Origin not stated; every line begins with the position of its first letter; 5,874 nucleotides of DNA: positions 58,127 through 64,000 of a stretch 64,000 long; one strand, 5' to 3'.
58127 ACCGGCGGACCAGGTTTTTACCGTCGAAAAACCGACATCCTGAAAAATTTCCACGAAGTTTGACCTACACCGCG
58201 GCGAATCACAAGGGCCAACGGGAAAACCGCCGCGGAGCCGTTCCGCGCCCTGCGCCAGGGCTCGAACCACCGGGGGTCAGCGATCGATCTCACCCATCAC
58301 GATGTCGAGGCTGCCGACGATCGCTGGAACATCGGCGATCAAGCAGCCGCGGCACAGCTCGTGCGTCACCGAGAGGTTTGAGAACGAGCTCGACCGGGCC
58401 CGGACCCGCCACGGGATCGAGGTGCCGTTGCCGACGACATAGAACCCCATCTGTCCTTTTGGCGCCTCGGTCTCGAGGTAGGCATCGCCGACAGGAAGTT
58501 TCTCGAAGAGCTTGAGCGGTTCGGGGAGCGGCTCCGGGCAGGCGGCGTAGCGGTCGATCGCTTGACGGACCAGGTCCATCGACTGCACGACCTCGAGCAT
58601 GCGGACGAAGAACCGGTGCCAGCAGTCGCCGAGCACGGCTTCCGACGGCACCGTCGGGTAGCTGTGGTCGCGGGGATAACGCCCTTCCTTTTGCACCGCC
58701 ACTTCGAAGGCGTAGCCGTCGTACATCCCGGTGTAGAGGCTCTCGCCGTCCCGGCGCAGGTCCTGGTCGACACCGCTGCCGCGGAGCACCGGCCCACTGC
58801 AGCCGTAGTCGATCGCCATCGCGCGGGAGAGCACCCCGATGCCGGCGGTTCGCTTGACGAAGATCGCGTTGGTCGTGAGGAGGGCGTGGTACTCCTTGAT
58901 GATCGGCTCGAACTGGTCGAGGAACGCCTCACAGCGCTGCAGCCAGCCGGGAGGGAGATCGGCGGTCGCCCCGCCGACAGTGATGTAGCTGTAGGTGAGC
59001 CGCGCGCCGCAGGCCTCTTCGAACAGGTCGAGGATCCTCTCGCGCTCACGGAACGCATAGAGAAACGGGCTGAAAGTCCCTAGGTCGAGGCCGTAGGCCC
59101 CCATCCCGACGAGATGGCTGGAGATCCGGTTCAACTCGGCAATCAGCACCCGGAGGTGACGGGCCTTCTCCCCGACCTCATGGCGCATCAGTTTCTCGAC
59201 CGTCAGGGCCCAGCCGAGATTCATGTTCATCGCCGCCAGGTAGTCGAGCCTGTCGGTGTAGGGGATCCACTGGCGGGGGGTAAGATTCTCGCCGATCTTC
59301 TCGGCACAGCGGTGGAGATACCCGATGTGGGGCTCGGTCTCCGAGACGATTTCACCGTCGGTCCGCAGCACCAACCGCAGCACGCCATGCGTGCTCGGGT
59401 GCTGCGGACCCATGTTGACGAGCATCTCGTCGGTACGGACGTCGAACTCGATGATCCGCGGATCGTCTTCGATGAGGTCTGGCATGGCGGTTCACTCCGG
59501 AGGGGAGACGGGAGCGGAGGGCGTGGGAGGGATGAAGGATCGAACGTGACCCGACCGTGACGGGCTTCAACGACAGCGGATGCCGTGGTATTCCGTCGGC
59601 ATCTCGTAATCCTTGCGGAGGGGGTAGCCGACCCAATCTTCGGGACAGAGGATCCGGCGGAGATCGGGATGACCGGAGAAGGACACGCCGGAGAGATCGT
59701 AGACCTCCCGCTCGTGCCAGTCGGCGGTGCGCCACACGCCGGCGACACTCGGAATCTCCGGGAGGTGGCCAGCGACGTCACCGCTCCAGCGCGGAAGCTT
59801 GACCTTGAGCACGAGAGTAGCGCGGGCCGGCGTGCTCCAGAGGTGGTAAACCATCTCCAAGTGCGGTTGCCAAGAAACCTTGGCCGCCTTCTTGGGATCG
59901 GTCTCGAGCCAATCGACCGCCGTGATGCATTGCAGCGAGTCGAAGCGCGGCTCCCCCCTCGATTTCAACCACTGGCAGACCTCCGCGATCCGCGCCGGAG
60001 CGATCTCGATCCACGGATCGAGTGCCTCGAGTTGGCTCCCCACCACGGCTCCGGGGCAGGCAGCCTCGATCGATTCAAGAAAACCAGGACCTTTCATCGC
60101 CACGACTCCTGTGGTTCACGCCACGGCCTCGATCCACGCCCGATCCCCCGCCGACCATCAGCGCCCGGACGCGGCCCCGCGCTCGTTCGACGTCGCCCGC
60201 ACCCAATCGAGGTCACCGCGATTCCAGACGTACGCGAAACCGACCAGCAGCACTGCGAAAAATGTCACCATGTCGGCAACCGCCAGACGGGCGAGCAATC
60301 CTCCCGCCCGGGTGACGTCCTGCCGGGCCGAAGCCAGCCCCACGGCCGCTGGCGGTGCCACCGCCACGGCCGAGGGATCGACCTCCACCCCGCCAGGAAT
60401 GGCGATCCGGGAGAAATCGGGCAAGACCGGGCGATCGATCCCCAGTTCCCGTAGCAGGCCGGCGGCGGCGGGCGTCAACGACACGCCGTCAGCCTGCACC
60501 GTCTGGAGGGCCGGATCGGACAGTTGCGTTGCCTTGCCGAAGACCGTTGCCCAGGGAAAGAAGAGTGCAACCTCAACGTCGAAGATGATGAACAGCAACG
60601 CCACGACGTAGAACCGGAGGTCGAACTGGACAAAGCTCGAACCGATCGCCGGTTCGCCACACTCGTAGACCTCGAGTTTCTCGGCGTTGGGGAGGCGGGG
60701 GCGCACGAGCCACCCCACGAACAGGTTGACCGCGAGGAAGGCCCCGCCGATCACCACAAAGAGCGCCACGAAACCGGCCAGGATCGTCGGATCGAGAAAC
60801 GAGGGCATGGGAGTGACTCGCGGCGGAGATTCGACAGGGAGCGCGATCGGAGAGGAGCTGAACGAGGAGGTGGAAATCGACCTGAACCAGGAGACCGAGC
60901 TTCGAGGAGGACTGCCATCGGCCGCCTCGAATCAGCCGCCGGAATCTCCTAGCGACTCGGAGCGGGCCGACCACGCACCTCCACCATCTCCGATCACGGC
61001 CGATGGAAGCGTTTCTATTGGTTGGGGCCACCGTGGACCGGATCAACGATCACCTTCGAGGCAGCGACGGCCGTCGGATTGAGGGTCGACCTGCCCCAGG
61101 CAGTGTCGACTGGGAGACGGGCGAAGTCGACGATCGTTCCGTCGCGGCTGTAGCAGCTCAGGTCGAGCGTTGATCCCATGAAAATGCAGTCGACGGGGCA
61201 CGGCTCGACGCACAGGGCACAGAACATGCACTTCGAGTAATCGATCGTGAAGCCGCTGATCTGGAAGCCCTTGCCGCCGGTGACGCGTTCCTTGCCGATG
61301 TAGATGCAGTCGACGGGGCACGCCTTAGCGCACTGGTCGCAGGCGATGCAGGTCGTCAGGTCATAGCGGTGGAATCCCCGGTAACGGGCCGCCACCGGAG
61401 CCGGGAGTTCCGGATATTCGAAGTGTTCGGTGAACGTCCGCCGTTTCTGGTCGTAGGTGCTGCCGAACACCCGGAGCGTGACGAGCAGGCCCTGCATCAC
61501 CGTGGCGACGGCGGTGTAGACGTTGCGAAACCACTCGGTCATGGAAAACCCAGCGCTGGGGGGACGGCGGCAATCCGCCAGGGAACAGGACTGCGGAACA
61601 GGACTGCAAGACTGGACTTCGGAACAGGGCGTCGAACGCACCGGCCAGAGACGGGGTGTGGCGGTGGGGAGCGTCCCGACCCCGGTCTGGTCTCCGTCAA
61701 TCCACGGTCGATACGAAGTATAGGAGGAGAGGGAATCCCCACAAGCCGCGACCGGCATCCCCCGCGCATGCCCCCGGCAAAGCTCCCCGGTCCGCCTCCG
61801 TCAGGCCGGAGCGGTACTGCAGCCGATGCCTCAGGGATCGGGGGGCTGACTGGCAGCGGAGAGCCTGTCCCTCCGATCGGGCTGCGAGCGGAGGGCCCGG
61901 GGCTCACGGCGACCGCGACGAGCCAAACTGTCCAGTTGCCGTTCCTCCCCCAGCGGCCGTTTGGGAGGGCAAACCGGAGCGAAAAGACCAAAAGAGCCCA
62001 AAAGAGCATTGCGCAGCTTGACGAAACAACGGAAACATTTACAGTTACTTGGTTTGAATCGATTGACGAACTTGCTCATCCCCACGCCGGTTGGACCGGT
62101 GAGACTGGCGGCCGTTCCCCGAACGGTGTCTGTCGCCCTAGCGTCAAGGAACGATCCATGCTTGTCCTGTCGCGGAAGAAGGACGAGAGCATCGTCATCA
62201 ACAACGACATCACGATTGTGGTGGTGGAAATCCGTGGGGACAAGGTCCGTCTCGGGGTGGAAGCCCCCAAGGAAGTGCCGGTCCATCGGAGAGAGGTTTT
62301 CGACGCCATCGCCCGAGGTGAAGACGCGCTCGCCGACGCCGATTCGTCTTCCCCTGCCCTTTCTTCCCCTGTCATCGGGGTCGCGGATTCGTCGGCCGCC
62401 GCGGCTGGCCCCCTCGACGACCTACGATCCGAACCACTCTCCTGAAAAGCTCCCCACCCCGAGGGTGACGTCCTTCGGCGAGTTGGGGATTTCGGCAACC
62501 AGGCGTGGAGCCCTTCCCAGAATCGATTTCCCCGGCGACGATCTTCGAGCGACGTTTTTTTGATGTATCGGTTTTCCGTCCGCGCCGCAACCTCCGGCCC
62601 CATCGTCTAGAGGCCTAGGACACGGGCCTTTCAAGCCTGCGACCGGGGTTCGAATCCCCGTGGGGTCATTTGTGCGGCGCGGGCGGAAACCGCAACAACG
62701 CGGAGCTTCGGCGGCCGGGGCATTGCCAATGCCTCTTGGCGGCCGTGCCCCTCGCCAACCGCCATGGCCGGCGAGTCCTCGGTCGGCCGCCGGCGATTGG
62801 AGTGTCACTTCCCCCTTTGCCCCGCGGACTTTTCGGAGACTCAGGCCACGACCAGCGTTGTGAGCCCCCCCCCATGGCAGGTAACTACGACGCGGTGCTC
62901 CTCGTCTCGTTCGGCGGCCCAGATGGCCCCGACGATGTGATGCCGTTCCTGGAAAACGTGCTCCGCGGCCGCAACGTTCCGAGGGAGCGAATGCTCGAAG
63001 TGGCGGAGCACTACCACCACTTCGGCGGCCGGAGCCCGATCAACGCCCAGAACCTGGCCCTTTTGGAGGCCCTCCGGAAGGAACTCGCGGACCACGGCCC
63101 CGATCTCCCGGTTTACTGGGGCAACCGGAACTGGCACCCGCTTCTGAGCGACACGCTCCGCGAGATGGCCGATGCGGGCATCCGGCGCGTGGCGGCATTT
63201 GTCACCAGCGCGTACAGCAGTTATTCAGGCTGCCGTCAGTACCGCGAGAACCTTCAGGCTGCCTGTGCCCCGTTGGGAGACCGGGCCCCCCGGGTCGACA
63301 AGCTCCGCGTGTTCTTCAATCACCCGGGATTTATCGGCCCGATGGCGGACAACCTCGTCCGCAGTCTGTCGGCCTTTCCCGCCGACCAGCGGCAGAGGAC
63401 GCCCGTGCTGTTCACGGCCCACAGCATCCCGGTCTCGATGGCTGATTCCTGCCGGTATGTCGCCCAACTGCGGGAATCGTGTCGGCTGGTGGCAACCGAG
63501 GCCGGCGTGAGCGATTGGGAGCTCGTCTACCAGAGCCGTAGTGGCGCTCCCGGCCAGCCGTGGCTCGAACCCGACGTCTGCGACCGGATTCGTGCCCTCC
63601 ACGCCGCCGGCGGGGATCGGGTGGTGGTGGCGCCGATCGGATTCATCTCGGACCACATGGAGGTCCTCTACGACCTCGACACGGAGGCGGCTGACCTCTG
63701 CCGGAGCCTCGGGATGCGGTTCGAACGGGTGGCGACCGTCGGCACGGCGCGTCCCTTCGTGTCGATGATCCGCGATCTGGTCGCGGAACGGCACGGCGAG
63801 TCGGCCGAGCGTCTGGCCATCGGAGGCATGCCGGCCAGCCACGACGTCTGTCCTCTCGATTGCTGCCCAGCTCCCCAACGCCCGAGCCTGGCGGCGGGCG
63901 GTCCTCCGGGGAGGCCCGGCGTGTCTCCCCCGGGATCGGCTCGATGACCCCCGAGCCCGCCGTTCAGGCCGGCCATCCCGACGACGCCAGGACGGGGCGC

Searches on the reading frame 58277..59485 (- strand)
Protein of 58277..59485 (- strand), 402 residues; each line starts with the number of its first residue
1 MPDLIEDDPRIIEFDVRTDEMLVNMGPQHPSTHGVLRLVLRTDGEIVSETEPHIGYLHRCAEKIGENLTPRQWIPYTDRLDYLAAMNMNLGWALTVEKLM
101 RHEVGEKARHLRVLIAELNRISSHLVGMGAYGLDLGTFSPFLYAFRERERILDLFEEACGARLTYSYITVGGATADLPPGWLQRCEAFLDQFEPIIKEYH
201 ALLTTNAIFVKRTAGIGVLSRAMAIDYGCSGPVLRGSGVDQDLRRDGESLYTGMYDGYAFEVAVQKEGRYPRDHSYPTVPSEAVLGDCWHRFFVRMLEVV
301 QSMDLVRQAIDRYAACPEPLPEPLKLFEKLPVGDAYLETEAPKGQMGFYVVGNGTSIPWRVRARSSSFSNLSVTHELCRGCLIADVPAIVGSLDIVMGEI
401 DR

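Call 63: search_protein_families(library=pfam, proteins=[window:58277-59485:-], max_evalue=0.0001)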
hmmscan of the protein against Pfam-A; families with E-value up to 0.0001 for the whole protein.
window:58277-59485:- (402 aa): 1 family
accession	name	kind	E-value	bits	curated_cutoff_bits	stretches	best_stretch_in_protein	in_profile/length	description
PF00346.24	Complex1_49kDa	-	4.4e-80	269.1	24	2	134-314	1-160/271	Respiratory-chain NADH dehydrogenase, 49 Kd subunit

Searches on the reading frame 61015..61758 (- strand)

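Call 63: search_protein_families(library=pfam, proteins=[window:61015-61758:-], max_evalue=0.0001)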
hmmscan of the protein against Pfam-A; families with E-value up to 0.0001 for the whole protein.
window:61015-61758:- (247 aa): 5 families
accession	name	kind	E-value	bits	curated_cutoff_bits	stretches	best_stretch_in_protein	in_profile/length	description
PF00037.32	Fer4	-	9.7e-12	44.6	21.1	2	171-192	2-23/24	4Fe-4S binding domain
PF12838.12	Fer4_7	-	1.9e-08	35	27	1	136-191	1-52/52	4Fe-4S dicluster domain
PF14697.11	Fer4_21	-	2.1e-08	34.6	35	1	135-194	6-59/59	4Fe-4S dicluster domain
PF13237.11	Fer4_10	-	2e-07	31.3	25.5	1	131-188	3-53/53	4Fe-4S dicluster domain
PF12797.12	Fer4_2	-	9.2e-06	25.8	24.5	0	131-149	4-22/22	4Fe-4S binding domain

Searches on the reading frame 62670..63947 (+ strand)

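Call 63: search_protein_families(library=pfam, proteins=[window:62670-63947:+], max_evalue=0.0001)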
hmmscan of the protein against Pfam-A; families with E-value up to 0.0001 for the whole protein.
window:62670-63947:+ (425 aa): 1 family
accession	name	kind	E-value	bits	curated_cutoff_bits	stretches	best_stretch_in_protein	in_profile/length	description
PF00762.24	Ferrochelatase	-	6.8e-87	291.9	27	1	74-374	2-316/317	Ferrochelatase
